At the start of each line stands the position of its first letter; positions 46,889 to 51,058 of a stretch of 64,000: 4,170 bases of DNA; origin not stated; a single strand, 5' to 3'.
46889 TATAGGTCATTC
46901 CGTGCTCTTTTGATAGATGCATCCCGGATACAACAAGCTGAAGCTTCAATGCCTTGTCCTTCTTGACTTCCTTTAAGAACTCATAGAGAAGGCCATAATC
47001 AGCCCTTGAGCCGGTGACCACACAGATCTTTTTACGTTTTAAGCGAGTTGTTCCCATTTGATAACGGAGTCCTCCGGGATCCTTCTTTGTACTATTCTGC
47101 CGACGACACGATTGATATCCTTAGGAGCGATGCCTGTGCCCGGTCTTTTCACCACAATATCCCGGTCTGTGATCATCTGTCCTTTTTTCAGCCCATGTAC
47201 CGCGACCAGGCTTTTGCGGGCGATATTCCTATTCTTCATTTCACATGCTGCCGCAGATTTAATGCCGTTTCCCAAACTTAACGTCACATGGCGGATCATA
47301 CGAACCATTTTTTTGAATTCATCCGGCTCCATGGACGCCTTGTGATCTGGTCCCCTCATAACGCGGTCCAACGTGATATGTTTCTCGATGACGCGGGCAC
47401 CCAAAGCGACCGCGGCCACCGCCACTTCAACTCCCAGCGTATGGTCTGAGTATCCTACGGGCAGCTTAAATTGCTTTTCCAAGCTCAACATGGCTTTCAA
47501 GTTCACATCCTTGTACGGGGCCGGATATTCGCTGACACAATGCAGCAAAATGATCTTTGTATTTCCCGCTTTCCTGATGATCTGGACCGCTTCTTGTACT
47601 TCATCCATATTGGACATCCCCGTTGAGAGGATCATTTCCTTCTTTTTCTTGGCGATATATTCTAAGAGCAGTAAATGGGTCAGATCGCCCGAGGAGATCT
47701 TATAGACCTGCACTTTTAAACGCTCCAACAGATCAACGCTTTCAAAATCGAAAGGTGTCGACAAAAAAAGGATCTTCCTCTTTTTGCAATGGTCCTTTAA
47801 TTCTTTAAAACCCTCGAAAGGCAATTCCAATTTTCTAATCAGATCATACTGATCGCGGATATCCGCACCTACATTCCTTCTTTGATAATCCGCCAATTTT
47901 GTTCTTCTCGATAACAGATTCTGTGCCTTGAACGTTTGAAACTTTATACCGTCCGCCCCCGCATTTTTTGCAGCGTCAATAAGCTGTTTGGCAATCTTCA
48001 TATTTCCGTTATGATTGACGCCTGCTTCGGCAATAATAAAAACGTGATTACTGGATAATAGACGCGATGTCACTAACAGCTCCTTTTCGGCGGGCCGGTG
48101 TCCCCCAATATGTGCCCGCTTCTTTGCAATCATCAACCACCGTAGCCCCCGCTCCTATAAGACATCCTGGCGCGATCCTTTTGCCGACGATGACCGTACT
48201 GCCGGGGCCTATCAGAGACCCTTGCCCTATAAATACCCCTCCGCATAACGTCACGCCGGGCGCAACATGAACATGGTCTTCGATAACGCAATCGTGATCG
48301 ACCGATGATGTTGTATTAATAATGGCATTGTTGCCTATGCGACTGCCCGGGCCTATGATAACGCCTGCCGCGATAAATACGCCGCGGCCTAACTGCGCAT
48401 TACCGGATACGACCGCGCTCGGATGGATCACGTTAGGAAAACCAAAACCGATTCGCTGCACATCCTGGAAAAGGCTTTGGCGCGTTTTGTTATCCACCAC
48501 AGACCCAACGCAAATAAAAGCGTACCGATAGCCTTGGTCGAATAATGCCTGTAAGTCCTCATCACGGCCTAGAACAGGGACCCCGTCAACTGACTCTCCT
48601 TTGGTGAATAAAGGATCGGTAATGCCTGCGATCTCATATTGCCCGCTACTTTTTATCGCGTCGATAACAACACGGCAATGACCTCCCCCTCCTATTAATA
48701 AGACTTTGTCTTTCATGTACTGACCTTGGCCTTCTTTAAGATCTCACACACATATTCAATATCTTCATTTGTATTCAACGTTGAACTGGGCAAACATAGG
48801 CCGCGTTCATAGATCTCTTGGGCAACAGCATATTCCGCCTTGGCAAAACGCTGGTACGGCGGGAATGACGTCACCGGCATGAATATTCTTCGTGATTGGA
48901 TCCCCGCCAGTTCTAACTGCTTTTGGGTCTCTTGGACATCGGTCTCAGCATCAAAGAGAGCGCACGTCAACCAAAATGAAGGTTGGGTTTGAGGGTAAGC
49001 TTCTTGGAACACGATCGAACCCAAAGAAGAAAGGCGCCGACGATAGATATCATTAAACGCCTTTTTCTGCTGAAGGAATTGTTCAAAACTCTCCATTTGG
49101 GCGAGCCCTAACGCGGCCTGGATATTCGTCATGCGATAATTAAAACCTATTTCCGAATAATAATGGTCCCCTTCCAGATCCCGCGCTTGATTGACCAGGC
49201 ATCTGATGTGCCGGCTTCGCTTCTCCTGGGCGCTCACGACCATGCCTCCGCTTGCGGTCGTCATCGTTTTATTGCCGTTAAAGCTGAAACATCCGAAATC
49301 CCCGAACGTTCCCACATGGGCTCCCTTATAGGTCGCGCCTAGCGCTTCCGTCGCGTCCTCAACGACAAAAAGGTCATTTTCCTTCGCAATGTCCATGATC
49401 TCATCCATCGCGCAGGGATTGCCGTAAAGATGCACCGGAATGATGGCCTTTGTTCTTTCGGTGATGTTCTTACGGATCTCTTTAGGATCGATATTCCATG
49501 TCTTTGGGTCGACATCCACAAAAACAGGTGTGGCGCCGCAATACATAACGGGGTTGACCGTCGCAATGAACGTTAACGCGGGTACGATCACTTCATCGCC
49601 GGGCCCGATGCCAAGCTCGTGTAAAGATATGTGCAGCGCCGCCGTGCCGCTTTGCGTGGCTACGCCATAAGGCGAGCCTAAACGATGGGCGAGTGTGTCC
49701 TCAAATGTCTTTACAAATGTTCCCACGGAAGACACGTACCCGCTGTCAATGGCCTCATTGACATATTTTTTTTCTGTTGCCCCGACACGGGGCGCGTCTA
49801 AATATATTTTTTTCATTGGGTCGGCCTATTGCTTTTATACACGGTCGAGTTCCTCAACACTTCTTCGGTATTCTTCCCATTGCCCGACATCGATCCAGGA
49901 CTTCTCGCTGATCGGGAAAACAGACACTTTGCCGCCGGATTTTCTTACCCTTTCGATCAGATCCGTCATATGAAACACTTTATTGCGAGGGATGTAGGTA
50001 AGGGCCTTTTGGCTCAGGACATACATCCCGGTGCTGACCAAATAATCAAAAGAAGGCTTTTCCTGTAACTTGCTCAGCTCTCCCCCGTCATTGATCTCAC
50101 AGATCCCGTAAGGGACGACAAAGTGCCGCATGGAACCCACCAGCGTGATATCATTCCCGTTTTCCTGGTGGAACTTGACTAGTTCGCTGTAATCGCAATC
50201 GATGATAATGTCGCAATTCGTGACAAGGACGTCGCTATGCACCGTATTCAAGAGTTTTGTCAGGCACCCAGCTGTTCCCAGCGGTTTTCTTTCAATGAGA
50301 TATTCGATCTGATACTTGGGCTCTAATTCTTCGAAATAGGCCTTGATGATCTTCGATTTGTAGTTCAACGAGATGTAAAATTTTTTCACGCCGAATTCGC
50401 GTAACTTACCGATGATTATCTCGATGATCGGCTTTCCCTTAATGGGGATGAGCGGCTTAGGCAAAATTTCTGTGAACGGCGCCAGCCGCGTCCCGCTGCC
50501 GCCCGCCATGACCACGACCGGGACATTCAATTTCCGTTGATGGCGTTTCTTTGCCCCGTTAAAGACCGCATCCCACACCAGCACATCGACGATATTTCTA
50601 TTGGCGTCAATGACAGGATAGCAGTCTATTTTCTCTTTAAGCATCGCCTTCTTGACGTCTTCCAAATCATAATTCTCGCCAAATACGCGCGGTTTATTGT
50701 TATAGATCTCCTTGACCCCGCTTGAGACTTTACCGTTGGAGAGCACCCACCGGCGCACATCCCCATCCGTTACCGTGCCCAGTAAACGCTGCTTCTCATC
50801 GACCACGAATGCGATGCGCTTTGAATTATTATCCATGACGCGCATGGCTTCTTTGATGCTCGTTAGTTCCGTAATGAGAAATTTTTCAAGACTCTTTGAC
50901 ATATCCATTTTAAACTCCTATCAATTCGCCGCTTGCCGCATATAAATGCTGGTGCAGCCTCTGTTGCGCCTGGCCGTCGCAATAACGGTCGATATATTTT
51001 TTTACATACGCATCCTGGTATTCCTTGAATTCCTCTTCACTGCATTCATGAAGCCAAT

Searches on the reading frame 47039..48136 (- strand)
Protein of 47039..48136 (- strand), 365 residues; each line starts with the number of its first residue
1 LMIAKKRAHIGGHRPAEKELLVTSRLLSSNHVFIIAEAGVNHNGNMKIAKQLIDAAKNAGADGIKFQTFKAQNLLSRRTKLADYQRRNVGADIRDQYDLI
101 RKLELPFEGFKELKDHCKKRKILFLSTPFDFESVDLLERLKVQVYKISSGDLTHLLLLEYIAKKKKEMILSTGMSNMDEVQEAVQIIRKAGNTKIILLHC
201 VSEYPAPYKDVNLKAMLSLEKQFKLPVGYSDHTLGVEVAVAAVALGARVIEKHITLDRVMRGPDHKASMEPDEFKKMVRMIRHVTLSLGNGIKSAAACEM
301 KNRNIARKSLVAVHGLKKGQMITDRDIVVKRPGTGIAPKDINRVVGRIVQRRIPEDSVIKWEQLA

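Call 13: search_protein_families(library=pfam, proteins=[window:47039-48136:-], max_evalue=0.0001)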
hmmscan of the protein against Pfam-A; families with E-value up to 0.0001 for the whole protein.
window:47039-48136:- (365 aa): 2 families
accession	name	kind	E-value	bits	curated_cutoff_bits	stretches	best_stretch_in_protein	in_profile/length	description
PF03102.20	NeuB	-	1.1e-100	336.5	22.1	1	52-293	1-241/241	NeuB family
PF08666.17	SAF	-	1.7e-11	44.9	21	1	308-364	2-62/63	SAF domain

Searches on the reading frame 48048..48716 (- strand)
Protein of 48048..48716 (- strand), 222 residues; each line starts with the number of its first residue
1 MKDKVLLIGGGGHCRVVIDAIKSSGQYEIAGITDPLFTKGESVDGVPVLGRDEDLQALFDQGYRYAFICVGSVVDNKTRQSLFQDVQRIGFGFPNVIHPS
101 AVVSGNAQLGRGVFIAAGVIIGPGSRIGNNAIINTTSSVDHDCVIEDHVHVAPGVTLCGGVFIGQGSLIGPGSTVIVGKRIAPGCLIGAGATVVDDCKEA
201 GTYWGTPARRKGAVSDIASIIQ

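Call 13: search_protein_families(library=pfam, proteins=[window:48048-48716:-], max_evalue=0.0001)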
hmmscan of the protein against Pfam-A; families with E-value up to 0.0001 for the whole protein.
window:48048-48716:- (222 aa): 3 families
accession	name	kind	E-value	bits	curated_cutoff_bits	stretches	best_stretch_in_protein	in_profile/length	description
PF00132.30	Hexapep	-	1.5e-16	59.7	27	3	124-158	1-35/36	Bacterial transferase hexapeptide (six repeats)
PF17836.7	PglD_N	-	2.6e-15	57.2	23.4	1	4-85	1-77/78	PglD N-terminal domain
PF25084.1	LbH_EIF2B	-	6.9e-07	29.7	54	1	106-196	9-102/105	EIF2B subunit epsilon LbH domain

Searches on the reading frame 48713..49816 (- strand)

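Call 13: search_protein_families(library=pfam, proteins=[window:48713-49816:-], max_evalue=0.0001)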
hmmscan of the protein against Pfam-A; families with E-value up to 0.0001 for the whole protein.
window:48713-49816:- (367 aa): 5 families
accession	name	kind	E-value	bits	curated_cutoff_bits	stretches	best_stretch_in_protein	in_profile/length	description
PF01041.23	DegT_DnrJ_EryC1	-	2.9e-113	379.2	19.8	1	12-360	4-359/360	DegT/DnrJ/EryC1/StrS aminotransferase family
PF00155.27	Aminotran_1_2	-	9.4e-08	32.1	19.7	1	26-135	33-159/361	Aminotransferase class I and II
PF01053.26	Cys_Met_Meta_PP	-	7.1e-06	25.2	27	1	27-162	46-181/381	Cys/Met metabolism PLP-dependent enzyme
PF01212.27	Beta_elim_lyase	-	7.8e-06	25.8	27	1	35-276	34-279/288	Beta-eliminating lyase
PF00266.25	Aminotran_5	-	3.1e-05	23.6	21.5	1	54-161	67-182/371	Aminotransferase class-V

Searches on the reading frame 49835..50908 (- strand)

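Call 13: search_protein_families(library=pfam, proteins=[window:49835-50908:-], max_evalue=0.0001)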
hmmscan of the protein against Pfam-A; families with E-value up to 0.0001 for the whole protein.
window:49835-50908:- (357 aa): 3 families
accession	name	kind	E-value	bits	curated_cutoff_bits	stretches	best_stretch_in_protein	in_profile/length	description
PF00483.29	NTP_transferase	-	1.1e-37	130.4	21.2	1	132-350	3-238/245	Nucleotidyl transferase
PF00571.33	CBS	-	4.9e-14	52.8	24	1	12-56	12-56/57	CBS domain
PF12804.13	NTP_transf_3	-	1.8e-10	41.7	27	1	131-258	1-122/160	MobA-like NTP transferase domain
